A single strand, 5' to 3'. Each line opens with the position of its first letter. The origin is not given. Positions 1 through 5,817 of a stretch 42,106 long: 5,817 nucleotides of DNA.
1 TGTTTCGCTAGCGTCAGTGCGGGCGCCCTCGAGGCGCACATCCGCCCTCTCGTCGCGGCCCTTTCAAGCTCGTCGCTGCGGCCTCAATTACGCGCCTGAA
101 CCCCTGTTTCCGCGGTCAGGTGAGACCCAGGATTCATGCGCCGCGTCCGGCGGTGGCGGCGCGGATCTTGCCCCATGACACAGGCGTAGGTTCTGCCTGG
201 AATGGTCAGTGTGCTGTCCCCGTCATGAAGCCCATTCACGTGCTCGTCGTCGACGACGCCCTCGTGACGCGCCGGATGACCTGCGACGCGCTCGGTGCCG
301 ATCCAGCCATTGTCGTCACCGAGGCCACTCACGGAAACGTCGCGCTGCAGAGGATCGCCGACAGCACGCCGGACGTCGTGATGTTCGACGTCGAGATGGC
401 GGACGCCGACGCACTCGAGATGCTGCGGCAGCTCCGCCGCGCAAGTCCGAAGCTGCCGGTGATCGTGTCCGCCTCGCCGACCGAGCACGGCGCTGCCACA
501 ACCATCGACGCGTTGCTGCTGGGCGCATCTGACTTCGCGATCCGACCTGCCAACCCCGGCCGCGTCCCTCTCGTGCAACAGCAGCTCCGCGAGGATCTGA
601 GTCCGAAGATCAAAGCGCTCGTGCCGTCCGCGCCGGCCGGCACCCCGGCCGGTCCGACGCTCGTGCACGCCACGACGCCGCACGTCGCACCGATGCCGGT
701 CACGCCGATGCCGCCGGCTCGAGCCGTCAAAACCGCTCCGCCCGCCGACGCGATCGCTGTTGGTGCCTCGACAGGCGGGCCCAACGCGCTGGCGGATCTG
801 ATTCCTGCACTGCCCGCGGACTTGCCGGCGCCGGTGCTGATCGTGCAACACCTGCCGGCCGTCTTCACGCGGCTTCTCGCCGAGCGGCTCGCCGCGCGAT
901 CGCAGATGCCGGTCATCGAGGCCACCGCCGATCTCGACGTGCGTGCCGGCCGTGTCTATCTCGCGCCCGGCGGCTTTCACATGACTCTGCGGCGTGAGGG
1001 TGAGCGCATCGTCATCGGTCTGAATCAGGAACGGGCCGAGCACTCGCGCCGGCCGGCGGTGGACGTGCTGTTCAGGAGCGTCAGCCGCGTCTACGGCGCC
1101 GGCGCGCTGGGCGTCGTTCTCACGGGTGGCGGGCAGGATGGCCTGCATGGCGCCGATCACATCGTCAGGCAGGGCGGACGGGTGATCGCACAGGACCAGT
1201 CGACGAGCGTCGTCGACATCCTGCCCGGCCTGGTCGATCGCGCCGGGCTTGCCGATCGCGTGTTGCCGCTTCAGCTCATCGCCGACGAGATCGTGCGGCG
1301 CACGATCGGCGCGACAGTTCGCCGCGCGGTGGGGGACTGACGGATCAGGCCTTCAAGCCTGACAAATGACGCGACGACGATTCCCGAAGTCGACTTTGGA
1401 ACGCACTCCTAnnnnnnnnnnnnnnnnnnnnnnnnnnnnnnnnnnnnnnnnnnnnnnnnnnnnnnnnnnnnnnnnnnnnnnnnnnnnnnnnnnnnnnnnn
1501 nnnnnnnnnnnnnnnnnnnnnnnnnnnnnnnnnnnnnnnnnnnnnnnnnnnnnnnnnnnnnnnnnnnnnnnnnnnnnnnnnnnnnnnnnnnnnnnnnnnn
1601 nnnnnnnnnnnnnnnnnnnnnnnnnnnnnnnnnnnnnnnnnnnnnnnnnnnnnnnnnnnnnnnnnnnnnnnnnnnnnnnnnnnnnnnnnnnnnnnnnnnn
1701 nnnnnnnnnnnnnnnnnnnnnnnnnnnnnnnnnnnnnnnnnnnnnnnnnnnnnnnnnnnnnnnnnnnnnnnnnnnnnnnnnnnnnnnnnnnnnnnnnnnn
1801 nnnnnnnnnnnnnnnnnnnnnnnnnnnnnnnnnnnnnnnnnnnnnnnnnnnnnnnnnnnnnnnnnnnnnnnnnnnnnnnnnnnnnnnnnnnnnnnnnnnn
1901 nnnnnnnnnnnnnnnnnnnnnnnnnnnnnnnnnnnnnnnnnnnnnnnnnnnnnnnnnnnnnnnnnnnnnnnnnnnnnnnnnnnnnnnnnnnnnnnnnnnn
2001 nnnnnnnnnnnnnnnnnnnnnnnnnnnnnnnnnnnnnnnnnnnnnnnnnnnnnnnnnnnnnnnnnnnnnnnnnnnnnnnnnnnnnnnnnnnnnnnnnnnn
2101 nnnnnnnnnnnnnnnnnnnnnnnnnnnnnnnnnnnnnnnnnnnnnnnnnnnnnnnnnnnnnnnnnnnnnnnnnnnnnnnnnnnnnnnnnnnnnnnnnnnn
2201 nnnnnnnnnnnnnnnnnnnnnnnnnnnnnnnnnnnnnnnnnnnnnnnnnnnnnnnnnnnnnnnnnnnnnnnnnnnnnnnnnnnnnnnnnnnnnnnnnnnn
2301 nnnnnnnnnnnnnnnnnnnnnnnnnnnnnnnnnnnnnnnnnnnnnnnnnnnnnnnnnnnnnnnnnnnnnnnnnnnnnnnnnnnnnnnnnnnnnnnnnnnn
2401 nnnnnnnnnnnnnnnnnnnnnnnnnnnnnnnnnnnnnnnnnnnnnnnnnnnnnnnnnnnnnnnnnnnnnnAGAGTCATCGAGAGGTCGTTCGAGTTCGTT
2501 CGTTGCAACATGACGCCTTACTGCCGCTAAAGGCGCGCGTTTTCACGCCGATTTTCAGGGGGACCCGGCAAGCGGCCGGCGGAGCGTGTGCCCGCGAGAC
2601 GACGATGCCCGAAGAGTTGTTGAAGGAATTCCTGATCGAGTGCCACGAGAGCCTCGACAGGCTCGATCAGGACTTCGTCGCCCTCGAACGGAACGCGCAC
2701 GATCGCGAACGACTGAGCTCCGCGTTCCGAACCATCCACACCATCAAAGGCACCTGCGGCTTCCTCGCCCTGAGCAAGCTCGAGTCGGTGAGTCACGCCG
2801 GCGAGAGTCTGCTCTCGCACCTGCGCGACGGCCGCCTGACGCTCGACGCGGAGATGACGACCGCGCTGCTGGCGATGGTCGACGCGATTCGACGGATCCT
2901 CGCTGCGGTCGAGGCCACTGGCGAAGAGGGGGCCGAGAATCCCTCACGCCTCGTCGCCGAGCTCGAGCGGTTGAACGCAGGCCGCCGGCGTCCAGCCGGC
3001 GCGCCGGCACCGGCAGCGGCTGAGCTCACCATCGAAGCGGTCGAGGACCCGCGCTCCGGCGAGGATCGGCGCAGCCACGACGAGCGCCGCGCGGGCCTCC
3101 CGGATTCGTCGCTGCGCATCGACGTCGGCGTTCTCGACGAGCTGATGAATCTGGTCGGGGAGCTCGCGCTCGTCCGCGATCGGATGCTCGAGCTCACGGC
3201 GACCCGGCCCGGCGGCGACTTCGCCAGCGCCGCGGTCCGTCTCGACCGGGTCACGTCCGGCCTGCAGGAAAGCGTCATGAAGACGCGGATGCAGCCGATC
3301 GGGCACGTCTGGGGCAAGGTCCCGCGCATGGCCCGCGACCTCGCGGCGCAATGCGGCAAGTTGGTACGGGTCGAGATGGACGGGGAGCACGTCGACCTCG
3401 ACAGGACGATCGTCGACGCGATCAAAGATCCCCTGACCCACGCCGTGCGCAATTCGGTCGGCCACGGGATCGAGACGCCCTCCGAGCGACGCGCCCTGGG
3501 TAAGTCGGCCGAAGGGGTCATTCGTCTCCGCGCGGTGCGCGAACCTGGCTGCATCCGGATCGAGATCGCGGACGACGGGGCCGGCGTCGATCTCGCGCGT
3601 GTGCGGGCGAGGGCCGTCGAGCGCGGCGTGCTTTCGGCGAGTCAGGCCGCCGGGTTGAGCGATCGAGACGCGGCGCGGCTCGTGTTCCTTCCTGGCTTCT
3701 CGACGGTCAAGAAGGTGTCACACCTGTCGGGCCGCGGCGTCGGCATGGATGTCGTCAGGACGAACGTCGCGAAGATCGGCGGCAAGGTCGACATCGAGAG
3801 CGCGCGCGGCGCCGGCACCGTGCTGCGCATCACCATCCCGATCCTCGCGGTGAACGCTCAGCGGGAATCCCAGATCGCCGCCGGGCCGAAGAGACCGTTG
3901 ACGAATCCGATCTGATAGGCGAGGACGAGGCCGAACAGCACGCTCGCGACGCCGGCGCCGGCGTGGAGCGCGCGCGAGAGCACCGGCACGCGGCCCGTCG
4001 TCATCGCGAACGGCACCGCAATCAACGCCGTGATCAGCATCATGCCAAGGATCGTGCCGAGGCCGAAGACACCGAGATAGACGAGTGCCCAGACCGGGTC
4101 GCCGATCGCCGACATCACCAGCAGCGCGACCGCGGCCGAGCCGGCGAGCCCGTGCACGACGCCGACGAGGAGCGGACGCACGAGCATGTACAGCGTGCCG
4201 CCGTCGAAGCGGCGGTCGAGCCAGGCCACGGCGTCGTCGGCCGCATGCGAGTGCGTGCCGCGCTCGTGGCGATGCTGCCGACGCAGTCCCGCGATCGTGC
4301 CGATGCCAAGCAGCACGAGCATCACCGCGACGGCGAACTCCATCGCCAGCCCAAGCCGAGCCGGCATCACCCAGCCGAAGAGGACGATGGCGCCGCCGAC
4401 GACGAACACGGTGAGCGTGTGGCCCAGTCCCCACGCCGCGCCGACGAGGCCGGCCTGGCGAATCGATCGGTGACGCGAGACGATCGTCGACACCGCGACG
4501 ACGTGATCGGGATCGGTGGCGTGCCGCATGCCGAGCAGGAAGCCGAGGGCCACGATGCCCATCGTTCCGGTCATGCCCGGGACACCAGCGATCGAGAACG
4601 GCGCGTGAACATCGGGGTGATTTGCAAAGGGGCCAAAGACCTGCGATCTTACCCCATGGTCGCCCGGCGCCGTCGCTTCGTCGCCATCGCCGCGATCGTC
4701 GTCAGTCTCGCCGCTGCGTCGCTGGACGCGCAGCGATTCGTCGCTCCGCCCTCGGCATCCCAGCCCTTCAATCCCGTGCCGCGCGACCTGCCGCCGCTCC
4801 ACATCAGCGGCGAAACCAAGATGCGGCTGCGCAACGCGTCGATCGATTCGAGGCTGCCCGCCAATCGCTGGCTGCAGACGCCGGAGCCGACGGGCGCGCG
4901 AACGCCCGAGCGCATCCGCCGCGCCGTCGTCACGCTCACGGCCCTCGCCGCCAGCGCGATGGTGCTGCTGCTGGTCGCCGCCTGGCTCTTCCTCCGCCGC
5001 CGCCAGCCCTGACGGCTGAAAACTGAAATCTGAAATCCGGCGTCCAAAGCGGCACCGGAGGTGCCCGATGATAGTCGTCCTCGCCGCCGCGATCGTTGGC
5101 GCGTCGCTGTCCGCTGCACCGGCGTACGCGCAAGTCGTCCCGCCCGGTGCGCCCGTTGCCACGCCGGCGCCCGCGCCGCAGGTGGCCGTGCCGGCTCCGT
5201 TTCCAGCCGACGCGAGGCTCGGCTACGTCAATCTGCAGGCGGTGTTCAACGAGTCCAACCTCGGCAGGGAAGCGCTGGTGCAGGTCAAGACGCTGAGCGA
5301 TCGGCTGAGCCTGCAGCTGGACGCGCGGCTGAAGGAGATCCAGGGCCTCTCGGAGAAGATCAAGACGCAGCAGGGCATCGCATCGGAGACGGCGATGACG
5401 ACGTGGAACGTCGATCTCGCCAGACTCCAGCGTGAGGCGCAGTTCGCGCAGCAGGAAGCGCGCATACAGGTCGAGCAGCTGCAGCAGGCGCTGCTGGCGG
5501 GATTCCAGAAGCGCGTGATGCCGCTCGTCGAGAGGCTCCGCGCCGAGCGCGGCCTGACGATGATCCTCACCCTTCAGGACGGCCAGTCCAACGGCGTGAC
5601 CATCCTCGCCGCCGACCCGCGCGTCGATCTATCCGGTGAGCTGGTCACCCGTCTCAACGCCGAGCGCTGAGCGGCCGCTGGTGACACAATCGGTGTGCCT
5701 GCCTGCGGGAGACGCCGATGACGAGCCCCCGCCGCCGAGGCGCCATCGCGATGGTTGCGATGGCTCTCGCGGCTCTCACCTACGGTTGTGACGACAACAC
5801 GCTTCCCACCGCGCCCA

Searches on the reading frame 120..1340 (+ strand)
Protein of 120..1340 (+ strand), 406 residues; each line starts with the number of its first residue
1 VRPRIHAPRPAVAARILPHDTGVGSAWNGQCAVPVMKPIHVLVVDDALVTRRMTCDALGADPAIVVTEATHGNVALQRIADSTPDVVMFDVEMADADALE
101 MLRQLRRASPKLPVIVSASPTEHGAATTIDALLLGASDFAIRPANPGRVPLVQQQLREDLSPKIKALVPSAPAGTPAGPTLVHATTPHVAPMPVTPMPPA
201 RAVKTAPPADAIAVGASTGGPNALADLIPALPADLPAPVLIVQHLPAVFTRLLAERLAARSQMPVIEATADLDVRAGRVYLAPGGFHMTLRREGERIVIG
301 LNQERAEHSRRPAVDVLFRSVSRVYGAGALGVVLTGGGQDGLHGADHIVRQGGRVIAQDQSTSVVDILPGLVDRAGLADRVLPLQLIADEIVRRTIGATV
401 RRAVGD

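Call 3: search_protein_families(library=pfam, proteins=[window:120-1340:+], max_evalue=1)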
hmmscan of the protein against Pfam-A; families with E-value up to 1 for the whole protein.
window:120-1340:+ (406 aa): 3 families
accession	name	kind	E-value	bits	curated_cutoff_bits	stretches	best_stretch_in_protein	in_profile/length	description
PF01339.22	CheB_methylest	-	1.1e-56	191.7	24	1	212-391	1-174/174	CheB methylesterase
PF00072.30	Response_reg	-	8.8e-15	55.3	30.2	1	41-147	1-104/111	Response regulator receiver domain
PF02310.24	B12-binding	-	0.019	15.2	32.1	1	34-118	10-88/121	B12 binding domain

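Call 75: search_protein_families(library=ncbifam, proteins=[window:231-1337:+], max_evalue=0.00001)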
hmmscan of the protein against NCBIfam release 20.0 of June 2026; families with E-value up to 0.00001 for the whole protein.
window:231-1337:+ (369 aa): 41 families (the best 25 are shown)
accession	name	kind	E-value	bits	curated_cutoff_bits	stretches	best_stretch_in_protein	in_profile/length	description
NF001965.0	PRK00742.1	subfamily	7.2e-92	308.3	293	1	2-358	4-353/357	chemotaxis-specific protein-glutamate methyltransferase CheB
NF009206.0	PRK12555.1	subfamily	1.7e-70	237.6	342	1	2-357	1-335/340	chemotaxis-specific protein-glutamate methyltransferase CheB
NF008469.0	PRK11361.1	equivalog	1.6e-13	50.2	714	1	3-115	6-115/461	acetoacetate metabolism transcriptional regulator AtoC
TIGR01818.1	ntrC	equivalog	7.9e-13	48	558.6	1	4-108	1-102/463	nitrogen regulation protein NR(I)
NF045505.1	RR_RssB_Pseudo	equivalog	2.6e-12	46.5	700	1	3-108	7-109/394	two-component system response regulator RssB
NF007969.0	PRK10693.1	equivalog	5.7e-12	45.3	329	1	3-107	9-110/337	two-component system response regulator RssB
NF041946.1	LuxO_transreg_Vib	equivalog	1.7e-10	40.3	800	1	29-120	23-113/463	quorum-sensing sigma-54 dependent transcriptional regulator LuxO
NF007935.0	PRK10651.1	equivalog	6e-10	38.7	250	1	3-110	8-114/216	two-component system response regulator NarL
NF008176.1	PRK10923.1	equivalog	1e-09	37.5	620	1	4-106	6-105/469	nitrogen regulation protein NR(I)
NF051870.1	NAssimRespRegNtrX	equivalog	1.4e-09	37.4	600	1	3-116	3-115/452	nitrogen assimilation response regulator NtrX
NF007689.0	PRK10365.1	equivalog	3.7e-09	35.9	760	1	2-110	6-111/441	sigma-54-dependent response regulator transcription factor ZraR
NF007820.0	PRK10529.1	equivalog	8.2e-09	35.2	325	1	3-107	3-103/225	two-component system response regulator KdpE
NF010430.0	PRK13856.1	equivalog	1.1e-08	35.1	344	1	3-106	3-103/241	two-component response regulator VirG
NF045944.1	ResRegRpaBCyano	equivalog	1.1e-08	34.8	330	1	5-109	1-101/229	response regulator transcription factor RpaB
NF008677.0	PRK11697.1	equivalog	1.4e-08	34.4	246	1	2-127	2-123/238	two-component system response regulator BtsR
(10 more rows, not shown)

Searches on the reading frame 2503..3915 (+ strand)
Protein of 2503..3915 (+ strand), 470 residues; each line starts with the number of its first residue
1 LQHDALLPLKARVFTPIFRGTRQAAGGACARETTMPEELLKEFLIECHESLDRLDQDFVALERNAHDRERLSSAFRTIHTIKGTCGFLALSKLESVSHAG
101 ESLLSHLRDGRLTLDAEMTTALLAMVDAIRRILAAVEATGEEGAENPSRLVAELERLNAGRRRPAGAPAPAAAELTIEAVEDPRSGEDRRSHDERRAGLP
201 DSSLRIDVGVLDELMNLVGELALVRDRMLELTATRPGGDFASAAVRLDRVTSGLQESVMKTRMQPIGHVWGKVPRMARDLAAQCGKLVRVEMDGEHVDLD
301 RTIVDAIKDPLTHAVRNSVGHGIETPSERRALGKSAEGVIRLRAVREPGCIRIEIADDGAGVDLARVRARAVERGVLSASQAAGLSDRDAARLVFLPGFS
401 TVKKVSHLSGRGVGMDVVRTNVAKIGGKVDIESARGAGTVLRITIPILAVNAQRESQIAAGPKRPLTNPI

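Call 3: search_protein_families(library=pfam, proteins=[window:2503-3915:+], max_evalue=1)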
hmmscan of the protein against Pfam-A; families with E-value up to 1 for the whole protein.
window:2503-3915:+ (470 aa): 3 families
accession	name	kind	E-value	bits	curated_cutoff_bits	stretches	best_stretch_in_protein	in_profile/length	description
PF01627.28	Hpt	-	7.5e-14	52.2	24.6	1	38-131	1-83/84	Hpt domain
PF02518.31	HATPase_c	-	2.1e-13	51.1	26.4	1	309-447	4-109/111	Histidine kinase-, DNA gyrase B-, and HSP90-like ATPase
PF02895.20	H-kinase_dim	-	4.1e-13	50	23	1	202-261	2-68/68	Signal transducing histidine kinase, homodimeric domain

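Call 75: search_protein_families(library=ncbifam, proteins=[window:2605-3912:+], max_evalue=0.00001)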
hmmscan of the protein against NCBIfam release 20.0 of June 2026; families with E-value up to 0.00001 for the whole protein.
window:2605-3912:+ (436 aa): 4 families
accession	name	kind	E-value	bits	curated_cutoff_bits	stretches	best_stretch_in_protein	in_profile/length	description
NF041336.1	CheA_Halo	equivalog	4.7e-90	303.1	950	2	168-413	292-537/666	chemotaxis protein CheA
NF007835.0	PRK10547.1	equivalog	2.2e-77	261.2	793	2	142-413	254-523/670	chemotaxis protein CheA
NF008298.1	PRK11086.1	subfamily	6.4e-07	28.2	520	0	349-413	467-525/529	DcuS/MalK family sensor histidine kinase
TIGR02916.1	PEP_his_kin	equivalog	3.2e-06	26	300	0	363-412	635-679/679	XrtA/PEP-CTERM system histidine kinase PrsK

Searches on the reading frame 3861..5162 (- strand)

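Call 16: search_protein_families(library=pfam, proteins=[window:3861-5162:-], max_evalue=0.01)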
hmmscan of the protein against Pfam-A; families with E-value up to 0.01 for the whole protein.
window:3861-5162:- (434 aa): 1 family
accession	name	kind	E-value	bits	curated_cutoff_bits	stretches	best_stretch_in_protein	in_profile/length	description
PF03824.22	NicO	-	1.7e-06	28.1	27.7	1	201-367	2-192/287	High-affinity nickel-transport protein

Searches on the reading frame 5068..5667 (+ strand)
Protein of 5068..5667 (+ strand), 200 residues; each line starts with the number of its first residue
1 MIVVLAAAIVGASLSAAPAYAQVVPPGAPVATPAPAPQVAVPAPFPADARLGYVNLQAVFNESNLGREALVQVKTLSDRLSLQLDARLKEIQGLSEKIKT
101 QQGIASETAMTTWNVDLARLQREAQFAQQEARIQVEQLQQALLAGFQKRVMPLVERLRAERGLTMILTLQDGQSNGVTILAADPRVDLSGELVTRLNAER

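Call 16: search_protein_families(library=pfam, proteins=[window:5068-5667:+], max_evalue=0.01)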
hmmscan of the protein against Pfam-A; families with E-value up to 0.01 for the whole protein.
window:5068-5667:+ (200 aa): 2 families
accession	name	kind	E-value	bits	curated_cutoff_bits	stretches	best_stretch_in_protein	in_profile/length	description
PF03938.19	OmpH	-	2.1e-20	73.8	32.4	1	51-196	2-141/141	Outer membrane protein (OmpH-like)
PF04625.18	DEC-1_N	-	0.0031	17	29.2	1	16-126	116-222/403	DEC-1 protein, N-terminal region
